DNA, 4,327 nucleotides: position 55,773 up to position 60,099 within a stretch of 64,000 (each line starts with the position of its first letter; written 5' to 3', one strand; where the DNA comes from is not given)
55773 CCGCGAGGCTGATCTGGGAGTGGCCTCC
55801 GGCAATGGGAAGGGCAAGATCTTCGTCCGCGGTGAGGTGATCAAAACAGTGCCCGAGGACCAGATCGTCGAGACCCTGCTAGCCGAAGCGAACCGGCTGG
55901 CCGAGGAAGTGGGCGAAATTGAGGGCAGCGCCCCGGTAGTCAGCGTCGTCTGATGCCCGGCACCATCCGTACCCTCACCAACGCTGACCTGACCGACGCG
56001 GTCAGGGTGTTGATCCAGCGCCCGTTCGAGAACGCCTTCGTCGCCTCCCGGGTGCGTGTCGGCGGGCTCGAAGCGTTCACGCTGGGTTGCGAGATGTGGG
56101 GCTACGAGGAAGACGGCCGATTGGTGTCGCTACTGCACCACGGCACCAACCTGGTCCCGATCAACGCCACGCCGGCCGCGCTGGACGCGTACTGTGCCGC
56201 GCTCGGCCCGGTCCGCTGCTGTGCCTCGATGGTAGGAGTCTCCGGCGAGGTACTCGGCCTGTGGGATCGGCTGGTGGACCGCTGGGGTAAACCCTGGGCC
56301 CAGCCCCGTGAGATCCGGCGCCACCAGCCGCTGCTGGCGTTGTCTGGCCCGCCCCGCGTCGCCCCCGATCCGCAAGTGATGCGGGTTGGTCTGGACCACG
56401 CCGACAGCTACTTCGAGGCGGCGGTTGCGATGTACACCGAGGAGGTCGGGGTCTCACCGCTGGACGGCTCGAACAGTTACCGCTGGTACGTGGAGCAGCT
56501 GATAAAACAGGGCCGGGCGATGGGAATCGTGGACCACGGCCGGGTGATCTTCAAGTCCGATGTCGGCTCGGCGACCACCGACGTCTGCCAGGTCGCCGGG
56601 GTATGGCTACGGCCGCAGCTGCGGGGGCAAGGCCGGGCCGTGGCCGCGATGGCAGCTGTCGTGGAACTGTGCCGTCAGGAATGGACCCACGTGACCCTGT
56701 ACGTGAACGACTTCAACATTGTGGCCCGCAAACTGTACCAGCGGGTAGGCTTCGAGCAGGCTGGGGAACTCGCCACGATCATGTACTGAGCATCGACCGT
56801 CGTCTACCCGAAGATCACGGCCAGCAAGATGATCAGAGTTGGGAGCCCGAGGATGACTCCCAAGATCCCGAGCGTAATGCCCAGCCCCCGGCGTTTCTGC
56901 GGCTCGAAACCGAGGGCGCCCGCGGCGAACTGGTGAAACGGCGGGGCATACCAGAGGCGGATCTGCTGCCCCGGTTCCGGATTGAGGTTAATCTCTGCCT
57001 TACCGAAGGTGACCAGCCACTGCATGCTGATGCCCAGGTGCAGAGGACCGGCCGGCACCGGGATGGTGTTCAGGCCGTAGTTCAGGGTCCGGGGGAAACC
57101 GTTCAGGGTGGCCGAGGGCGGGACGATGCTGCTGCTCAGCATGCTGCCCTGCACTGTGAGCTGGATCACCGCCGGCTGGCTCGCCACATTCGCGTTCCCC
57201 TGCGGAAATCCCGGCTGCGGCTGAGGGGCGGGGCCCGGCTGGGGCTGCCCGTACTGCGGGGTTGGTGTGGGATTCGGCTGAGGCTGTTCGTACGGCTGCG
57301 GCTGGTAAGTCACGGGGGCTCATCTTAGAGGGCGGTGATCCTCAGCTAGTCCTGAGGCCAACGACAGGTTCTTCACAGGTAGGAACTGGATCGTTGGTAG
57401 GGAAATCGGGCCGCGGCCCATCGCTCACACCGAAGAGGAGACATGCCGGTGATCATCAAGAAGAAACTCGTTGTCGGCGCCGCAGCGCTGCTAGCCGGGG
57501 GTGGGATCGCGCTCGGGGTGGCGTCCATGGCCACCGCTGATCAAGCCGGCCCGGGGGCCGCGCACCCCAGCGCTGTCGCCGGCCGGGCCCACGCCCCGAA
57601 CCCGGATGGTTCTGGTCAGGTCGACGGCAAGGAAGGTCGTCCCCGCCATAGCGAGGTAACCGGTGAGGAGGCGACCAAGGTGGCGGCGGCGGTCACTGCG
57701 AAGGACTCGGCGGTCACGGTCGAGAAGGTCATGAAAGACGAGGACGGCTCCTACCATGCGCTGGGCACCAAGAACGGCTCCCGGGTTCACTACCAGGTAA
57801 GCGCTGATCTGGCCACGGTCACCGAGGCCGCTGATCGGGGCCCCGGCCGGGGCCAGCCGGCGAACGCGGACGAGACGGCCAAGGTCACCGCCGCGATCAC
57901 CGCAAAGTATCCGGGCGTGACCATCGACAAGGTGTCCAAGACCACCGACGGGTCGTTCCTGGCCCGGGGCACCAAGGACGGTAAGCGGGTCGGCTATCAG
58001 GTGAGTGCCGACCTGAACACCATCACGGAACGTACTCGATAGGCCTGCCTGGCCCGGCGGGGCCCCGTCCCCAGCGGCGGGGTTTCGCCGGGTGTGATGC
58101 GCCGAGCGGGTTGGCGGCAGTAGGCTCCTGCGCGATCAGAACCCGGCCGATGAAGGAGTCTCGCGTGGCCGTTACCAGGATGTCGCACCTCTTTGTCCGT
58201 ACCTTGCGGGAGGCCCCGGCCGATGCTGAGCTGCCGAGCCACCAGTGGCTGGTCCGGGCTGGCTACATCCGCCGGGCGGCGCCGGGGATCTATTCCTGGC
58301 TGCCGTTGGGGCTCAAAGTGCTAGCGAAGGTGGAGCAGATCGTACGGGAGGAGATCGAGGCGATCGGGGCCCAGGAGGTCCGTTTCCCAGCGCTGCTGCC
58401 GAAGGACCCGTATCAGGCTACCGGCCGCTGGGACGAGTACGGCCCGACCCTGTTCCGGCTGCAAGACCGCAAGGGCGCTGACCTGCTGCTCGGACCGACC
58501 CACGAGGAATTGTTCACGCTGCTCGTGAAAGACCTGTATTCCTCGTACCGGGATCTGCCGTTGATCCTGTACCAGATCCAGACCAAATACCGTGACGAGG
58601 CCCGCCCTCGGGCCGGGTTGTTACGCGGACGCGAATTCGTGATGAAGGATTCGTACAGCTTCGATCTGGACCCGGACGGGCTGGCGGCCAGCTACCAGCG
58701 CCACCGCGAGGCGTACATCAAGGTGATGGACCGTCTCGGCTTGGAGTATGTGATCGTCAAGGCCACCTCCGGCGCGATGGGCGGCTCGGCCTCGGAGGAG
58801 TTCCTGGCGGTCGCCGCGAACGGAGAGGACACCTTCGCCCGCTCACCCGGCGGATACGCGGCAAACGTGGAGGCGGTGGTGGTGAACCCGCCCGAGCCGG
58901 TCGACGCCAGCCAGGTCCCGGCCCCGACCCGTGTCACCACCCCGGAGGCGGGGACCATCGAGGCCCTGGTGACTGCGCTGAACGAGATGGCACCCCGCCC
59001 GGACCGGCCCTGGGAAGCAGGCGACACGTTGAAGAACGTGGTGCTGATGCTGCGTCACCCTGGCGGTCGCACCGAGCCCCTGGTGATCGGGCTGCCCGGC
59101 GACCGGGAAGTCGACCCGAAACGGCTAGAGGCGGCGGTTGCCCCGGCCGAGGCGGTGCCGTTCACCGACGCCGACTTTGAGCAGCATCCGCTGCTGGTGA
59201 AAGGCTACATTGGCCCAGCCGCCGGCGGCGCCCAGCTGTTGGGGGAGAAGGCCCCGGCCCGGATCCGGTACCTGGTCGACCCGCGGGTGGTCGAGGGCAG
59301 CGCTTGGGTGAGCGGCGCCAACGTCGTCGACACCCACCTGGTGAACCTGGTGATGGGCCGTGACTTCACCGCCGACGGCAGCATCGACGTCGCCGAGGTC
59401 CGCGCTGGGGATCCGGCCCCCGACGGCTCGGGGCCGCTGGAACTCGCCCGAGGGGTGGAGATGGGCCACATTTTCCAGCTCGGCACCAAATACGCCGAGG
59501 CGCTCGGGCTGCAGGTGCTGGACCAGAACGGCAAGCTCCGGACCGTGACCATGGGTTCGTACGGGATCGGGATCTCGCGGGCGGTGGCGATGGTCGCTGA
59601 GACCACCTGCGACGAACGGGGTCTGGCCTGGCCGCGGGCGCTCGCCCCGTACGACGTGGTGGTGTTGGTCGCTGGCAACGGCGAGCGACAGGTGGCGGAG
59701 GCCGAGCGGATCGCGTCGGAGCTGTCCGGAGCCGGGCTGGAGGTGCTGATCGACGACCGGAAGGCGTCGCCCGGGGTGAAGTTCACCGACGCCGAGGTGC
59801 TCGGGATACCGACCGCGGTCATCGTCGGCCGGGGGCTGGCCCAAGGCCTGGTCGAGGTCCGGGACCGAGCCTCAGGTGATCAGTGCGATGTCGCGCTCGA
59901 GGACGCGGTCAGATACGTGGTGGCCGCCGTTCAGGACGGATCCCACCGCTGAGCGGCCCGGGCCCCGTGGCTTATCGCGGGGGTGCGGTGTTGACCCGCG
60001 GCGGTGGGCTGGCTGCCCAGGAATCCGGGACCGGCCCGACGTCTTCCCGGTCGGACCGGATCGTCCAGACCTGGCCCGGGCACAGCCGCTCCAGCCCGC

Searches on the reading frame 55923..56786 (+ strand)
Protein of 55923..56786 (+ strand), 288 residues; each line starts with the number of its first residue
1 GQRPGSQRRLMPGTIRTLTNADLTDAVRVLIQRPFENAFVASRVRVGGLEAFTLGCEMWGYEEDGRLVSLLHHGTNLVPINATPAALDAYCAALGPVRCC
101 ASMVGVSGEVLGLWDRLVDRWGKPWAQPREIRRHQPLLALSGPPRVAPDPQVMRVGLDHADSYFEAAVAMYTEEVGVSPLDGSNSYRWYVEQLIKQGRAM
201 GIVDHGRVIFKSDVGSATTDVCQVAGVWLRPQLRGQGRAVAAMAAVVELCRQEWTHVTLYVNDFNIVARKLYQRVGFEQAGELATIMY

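Call 71: search_protein_families(library=pfam, proteins=[window:55923-56786:+], max_evalue=0.00001)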
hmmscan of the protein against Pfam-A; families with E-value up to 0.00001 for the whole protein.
window:55923-56786:+ (288 aa): 3 families
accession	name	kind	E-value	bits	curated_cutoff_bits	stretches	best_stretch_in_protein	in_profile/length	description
PF13312.11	DUF4081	-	1.1e-29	103.2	25.3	1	56-163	1-105/105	Domain of unknown function (DUF4081)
PF00583.31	Acetyltransf_1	-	1.4e-08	35.4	20.7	1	190-277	37-116/116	Acetyltransferase (GNAT) family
PF13302.13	Acetyltransf_3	-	7.7e-06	27.1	25.4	0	147-278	19-138/138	Acetyltransferase (GNAT) domain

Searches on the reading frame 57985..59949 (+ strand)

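Call 71: search_protein_families(library=pfam, proteins=[window:57985-59949:+], max_evalue=0.00001)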
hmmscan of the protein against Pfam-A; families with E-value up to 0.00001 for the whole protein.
window:57985-59949:+ (655 aa): 3 families
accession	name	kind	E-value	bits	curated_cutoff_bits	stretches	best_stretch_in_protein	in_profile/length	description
PF00587.30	tRNA-synt_2b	-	1.7e-28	100.3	29.3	1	157-539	1-177/179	tRNA synthetase class II core domain (G, H, P, S and T)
PF03129.25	HGTP_anticodon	-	4.8e-19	68.8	21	1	557-646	1-92/94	Anticodon binding domain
PF04073.20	tRNA_edit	-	1e-10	42.2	25.5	1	319-454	1-115/123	Aminoacyl-tRNA editing domain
